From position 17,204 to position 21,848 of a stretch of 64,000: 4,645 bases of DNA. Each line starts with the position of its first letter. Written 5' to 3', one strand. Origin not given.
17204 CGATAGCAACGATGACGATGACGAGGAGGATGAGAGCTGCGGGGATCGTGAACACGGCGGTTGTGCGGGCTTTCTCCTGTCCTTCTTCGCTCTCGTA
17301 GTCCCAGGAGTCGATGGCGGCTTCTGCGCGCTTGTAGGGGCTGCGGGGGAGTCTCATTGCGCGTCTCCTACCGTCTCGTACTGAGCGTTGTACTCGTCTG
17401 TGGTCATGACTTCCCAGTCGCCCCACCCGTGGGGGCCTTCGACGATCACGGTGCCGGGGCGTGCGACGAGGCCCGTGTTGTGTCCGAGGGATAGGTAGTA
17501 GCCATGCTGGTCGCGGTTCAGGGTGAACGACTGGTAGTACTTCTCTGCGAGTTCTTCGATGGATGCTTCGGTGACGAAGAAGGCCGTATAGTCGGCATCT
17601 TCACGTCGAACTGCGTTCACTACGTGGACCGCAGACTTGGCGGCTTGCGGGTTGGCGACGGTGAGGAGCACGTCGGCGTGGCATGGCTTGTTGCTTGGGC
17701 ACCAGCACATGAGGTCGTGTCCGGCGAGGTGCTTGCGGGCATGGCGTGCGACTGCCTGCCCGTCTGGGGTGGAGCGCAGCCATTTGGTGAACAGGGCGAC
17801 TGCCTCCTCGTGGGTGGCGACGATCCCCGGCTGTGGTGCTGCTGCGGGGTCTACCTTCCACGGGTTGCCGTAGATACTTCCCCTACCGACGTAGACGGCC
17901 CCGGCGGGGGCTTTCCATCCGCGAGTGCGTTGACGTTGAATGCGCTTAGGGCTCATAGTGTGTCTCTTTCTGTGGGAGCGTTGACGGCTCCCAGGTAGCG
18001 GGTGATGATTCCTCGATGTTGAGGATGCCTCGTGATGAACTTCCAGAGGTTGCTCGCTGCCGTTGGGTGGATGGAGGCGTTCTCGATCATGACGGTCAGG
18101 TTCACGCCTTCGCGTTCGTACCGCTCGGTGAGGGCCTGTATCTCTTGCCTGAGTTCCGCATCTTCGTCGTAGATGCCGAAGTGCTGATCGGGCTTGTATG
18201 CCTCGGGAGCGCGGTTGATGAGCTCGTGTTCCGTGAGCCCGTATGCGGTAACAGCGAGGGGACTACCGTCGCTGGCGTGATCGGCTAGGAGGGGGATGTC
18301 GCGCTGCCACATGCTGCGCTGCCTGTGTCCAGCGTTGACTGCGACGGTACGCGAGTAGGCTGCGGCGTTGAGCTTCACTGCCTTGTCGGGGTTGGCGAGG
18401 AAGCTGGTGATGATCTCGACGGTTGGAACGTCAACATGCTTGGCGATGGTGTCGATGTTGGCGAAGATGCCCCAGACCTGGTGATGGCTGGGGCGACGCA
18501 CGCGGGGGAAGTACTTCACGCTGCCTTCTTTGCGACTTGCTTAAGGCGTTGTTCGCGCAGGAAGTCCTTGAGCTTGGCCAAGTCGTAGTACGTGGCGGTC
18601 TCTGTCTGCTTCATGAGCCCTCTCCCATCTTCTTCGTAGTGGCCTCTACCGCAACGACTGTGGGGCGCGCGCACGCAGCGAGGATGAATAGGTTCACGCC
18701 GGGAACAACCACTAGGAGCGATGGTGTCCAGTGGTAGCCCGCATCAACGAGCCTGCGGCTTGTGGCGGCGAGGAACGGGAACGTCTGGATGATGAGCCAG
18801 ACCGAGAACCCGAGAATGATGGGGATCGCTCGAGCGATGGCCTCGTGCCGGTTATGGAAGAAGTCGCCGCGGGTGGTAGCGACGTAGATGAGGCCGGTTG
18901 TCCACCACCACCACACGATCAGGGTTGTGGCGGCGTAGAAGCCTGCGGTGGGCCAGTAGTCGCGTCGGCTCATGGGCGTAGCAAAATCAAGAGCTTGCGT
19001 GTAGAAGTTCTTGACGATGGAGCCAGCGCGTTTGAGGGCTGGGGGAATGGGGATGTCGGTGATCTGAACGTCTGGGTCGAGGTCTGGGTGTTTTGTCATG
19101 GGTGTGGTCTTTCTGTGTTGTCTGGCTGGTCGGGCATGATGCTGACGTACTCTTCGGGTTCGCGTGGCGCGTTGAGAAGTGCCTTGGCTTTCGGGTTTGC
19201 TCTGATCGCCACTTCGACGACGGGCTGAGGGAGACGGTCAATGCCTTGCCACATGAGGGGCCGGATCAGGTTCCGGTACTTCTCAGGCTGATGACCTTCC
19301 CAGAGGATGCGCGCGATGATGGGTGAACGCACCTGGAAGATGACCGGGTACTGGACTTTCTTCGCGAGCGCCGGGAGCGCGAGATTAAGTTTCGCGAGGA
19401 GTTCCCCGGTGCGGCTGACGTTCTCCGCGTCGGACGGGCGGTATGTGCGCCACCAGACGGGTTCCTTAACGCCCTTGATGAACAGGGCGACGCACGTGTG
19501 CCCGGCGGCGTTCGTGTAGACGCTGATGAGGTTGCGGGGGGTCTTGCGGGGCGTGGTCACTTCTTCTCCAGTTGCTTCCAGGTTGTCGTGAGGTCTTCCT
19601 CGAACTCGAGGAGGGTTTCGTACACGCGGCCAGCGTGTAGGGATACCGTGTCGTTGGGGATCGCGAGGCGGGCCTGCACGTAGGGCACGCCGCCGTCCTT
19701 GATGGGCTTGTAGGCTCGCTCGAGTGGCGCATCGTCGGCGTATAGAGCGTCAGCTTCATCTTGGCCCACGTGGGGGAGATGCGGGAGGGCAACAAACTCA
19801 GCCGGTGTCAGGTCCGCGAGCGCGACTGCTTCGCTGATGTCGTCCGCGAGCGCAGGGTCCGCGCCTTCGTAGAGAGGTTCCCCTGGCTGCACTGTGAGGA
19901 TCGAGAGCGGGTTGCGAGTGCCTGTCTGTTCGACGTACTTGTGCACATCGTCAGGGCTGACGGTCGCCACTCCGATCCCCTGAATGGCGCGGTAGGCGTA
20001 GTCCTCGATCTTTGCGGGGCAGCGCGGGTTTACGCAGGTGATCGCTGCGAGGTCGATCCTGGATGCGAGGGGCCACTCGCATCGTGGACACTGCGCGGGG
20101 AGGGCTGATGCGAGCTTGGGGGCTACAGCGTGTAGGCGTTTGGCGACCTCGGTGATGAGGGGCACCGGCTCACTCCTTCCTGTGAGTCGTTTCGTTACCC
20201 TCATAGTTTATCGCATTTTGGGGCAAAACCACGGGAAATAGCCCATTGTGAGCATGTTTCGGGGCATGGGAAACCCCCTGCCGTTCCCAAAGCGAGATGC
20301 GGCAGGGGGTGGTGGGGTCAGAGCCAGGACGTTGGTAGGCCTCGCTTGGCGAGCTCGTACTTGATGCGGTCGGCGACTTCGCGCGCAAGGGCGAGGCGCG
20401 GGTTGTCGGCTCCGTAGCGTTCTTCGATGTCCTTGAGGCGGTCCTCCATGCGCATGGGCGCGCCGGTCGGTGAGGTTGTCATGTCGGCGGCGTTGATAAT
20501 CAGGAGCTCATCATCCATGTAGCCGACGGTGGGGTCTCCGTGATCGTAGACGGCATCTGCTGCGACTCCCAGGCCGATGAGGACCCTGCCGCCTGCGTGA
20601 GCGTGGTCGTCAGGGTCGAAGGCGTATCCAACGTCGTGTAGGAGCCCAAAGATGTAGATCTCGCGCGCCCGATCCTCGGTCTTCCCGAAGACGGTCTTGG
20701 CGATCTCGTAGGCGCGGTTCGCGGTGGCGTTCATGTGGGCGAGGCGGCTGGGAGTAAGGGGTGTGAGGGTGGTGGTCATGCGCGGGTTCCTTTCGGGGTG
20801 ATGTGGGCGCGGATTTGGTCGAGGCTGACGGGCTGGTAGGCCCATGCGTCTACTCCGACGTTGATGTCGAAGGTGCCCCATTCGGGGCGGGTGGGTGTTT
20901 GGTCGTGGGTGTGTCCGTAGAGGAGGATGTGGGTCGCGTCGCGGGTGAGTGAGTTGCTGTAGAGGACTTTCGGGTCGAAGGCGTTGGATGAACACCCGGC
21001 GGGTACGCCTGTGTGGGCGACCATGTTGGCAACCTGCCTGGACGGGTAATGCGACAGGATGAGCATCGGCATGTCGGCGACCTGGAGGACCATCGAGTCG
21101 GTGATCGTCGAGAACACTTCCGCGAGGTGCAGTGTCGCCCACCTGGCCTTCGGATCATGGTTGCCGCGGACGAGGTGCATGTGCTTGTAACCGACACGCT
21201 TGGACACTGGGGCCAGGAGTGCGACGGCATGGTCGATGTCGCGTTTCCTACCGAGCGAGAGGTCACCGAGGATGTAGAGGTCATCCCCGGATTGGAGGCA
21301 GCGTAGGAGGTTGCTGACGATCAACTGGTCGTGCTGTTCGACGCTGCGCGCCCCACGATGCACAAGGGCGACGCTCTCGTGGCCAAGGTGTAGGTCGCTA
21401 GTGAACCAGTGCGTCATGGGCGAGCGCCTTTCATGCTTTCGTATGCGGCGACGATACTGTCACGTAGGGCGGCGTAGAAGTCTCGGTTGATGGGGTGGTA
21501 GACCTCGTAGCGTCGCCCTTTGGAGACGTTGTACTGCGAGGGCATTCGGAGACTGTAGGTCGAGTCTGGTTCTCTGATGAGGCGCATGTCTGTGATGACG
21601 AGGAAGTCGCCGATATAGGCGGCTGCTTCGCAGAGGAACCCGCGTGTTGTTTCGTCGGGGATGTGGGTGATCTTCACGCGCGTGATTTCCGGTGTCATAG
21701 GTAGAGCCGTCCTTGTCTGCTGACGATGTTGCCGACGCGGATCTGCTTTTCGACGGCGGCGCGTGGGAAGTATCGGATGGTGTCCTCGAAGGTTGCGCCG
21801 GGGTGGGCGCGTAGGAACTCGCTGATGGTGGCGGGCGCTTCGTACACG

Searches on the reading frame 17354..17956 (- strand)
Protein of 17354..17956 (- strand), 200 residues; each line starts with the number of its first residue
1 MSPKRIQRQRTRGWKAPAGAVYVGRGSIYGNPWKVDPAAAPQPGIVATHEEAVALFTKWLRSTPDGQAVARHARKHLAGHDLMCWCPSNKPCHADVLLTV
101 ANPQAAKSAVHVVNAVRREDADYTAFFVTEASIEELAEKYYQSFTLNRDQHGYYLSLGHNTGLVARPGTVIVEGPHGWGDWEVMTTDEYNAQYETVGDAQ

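Call 98: search_protein_families(library=pfam, proteins=[window:17354-17956:-], max_evalue=0.001)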
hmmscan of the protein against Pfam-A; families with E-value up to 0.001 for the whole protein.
window:17354-17956:- (200 aa): 1 family
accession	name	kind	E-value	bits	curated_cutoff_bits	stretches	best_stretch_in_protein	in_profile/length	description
PF14216.11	DUF4326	-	5.8e-22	78.6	25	1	9-98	1-81/82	Domain of unknown function (DUF4326)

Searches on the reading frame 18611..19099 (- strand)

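Call 98: search_protein_families(library=pfam, proteins=[window:18611-19099:-], max_evalue=0.001)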
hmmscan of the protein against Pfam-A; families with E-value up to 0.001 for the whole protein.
window:18611-19099:- (162 aa): 1 family
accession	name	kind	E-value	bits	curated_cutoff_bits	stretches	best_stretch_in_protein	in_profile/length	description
PF05656.20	DUF805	-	2.2e-06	28.5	25.7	1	38-143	3-98/111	Protein of unknown function (DUF805)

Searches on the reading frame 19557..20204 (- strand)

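Call 54: search_protein_families(library=pfam, proteins=[window:19557-20204:-], max_evalue=0.05)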
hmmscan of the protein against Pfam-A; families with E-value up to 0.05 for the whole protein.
window:19557-20204:- (215 aa): 1 family
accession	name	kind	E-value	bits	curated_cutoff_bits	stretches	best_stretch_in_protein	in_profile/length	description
PF03119.21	DNA_ligase_ZBD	-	0.00074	19.8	25.8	1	38-64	1-27/27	NAD-dependent DNA ligase C4 zinc finger domain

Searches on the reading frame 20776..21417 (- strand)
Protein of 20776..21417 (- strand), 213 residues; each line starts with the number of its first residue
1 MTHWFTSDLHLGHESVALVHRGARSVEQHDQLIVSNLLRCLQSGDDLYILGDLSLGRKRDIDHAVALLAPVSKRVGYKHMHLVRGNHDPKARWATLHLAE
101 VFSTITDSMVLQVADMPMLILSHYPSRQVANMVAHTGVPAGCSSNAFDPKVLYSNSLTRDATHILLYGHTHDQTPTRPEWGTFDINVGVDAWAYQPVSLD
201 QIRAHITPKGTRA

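Call 54: search_protein_families(library=pfam, proteins=[window:20776-21417:-], max_evalue=0.05)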
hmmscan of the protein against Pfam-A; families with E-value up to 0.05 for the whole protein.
window:20776-21417:- (213 aa): 2 families
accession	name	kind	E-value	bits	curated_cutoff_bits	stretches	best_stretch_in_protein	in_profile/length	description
PF00149.33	Metallophos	-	2.5e-05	25.2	21.5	1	3-172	3-190/191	Calcineurin-like phosphoesterase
PF12850.12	Metallophos_2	-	4.6e-05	23.9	27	1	1-188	1-133/154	Calcineurin-like phosphoesterase superfamily domain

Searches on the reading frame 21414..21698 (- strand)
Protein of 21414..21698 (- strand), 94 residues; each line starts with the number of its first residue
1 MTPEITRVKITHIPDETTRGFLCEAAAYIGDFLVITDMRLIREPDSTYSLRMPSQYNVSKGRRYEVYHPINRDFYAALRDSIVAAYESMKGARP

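Call 54: search_protein_families(library=pfam, proteins=[window:21414-21698:-], max_evalue=0.05)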
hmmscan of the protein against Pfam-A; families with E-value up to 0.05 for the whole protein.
window:21414-21698:- (94 aa): 1 family
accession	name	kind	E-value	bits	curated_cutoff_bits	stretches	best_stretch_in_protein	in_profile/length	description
PF04026.17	SpoVG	-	3.4e-10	40.4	29.6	1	4-87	2-81/82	SpoVG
